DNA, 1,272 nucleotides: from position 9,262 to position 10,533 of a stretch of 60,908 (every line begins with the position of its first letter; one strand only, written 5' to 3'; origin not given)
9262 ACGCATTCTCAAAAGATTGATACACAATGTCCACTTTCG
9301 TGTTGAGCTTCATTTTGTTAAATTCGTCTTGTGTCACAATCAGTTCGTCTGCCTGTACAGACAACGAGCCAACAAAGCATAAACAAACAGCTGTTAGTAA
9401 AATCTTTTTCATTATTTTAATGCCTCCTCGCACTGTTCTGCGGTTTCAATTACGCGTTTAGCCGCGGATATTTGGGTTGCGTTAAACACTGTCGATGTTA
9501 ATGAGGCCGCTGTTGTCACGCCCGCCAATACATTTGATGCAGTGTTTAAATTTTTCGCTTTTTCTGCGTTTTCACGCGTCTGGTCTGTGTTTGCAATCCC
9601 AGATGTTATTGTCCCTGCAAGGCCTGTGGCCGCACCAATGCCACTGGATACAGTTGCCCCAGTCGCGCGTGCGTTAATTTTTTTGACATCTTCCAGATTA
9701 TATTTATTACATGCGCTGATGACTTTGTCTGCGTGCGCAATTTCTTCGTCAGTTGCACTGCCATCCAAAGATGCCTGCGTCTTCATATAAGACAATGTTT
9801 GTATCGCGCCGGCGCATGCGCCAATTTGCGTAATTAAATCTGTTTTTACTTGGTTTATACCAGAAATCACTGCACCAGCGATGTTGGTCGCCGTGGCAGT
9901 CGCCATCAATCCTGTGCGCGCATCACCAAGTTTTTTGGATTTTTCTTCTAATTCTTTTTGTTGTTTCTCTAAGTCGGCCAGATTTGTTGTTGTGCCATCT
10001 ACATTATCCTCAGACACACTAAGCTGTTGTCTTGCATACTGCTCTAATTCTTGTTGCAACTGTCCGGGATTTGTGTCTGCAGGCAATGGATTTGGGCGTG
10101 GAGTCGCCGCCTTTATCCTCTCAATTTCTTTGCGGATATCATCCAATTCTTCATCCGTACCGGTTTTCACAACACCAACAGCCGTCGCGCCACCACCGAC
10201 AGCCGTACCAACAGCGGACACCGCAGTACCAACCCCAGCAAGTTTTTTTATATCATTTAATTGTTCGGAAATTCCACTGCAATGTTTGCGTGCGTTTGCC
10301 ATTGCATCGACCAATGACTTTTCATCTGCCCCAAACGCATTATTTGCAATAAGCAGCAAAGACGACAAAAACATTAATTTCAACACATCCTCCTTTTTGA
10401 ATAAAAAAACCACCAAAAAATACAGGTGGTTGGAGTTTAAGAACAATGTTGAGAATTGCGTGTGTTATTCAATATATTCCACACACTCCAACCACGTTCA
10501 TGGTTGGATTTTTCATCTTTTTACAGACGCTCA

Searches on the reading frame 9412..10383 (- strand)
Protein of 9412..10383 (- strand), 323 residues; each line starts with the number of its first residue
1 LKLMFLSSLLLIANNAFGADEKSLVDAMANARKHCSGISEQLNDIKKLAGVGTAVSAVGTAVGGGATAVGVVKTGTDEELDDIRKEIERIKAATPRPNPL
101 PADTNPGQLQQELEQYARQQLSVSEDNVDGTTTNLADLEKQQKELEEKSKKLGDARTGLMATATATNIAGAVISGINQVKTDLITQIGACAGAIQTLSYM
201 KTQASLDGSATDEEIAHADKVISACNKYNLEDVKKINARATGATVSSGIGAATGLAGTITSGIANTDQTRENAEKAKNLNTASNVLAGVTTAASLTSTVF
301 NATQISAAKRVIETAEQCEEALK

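Call 7: search_protein_families(library=pfam, proteins=[window:9412-10383:-], max_evalue=0.01)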
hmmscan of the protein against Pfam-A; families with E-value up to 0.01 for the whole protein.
window:9412-10383:- (323 aa): 1 family
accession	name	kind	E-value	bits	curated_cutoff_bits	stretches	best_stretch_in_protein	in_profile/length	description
PF13851.11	GAS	-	0.0091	15.8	32.3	0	104-164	68-130/200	Growth-arrest specific micro-tubule binding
